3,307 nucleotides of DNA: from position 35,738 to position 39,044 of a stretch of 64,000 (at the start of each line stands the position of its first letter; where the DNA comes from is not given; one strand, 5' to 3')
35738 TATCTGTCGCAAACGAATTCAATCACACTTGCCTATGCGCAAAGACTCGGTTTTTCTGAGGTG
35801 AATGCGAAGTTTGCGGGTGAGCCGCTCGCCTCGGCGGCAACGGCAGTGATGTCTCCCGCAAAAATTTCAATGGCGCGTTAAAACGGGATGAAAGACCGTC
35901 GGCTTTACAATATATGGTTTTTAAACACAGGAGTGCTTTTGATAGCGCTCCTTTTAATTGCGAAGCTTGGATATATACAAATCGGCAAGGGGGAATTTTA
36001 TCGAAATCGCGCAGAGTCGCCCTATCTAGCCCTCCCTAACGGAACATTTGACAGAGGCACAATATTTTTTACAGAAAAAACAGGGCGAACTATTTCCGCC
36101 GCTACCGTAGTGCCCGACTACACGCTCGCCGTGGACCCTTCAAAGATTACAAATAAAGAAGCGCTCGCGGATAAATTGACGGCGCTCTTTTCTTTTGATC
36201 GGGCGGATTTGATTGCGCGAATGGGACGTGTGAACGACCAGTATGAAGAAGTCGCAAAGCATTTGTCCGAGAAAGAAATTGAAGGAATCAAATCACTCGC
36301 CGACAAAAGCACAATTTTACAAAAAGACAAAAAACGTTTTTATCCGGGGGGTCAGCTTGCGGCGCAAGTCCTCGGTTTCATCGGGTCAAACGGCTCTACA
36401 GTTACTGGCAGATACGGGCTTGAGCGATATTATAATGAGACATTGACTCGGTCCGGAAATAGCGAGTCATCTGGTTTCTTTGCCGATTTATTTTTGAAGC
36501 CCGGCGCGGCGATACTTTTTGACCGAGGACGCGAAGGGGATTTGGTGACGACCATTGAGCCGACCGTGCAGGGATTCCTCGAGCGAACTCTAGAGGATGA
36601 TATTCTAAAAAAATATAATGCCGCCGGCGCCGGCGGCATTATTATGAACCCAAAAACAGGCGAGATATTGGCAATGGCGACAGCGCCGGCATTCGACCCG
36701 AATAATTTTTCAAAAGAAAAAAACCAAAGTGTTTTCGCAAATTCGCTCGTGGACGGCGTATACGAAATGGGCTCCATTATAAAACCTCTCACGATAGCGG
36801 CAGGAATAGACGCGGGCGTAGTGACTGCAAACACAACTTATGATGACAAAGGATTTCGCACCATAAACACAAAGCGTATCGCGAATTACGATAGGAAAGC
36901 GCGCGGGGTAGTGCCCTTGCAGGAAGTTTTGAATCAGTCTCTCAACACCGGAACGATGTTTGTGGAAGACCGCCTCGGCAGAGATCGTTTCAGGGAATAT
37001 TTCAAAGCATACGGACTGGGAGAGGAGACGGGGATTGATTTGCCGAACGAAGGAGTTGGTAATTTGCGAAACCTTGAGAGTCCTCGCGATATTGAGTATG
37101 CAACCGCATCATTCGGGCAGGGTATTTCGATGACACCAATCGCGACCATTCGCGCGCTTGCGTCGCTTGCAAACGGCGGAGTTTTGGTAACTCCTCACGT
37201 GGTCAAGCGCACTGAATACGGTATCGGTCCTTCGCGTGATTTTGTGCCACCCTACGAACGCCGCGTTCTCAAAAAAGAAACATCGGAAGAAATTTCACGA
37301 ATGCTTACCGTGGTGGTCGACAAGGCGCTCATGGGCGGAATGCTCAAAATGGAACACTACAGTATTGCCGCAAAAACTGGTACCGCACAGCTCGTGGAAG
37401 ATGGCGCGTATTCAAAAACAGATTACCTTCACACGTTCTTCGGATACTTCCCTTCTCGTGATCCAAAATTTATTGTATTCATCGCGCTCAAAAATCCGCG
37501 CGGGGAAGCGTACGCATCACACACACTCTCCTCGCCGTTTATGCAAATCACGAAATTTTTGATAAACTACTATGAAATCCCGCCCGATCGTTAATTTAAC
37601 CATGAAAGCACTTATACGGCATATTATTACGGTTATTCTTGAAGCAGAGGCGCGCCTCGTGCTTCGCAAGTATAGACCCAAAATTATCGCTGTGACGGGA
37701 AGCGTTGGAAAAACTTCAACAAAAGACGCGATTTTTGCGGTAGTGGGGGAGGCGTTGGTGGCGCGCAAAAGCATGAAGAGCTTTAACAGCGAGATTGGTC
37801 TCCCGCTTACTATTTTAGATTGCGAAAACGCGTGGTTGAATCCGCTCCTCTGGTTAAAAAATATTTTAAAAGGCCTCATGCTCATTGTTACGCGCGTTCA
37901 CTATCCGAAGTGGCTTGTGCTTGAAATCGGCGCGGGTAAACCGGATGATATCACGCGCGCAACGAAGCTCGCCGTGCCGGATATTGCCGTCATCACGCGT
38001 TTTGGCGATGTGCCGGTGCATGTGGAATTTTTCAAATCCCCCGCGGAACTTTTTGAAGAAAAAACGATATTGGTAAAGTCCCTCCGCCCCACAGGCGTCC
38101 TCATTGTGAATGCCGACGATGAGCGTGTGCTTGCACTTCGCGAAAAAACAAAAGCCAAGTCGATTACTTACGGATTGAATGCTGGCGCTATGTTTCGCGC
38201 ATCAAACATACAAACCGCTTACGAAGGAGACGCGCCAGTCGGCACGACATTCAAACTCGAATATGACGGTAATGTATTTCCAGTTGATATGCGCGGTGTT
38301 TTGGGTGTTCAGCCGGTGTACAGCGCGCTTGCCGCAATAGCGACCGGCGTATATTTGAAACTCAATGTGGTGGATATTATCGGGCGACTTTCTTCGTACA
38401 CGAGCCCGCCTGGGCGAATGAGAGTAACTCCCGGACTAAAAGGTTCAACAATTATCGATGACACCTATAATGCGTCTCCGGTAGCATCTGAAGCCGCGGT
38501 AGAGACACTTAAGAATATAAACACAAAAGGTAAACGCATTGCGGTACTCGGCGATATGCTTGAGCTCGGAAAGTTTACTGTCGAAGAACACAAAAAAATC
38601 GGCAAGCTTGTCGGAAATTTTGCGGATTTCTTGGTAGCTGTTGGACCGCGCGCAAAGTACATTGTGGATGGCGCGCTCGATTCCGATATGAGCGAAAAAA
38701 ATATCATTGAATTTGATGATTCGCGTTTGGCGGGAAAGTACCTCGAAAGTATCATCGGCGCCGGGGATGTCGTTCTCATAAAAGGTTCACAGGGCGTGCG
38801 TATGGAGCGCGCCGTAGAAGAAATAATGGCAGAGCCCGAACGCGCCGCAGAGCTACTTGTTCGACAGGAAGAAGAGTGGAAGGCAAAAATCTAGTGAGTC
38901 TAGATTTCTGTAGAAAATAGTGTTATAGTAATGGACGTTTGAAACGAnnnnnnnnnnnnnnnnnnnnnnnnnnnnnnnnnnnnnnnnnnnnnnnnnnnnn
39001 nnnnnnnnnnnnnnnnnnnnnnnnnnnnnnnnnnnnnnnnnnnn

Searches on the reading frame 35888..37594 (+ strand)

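Call 62: search_protein_families(library=pfam, proteins=[window:35888-37594:+], max_evalue=0.001)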
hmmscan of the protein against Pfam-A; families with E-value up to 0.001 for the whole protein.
window:35888-37594:+ (568 aa): 2 families
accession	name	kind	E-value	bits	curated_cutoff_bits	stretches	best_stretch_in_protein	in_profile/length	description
PF00905.27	Transpeptidase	-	1.1e-70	238.6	22.1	1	251-546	4-289/299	Penicillin binding protein transpeptidase domain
PF03717.20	PBP_dimer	-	4.5e-09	37.4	24.4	1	72-186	18-158/180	Penicillin-binding Protein dimerisation domain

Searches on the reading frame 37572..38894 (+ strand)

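Call 62: search_protein_families(library=pfam, proteins=[window:37572-38894:+], max_evalue=0.001)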
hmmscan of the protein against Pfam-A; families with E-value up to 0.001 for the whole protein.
window:37572-38894:+ (440 aa): 2 families
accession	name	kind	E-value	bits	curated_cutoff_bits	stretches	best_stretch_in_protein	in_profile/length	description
PF08245.18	Mur_ligase_M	-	1.2e-24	87.8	24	2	113-258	58-199/200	Mur ligase middle domain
PF02875.26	Mur_ligase_C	-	9.7e-21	75.4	28.4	1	281-406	1-126/127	Mur ligase, glutamate ligase domain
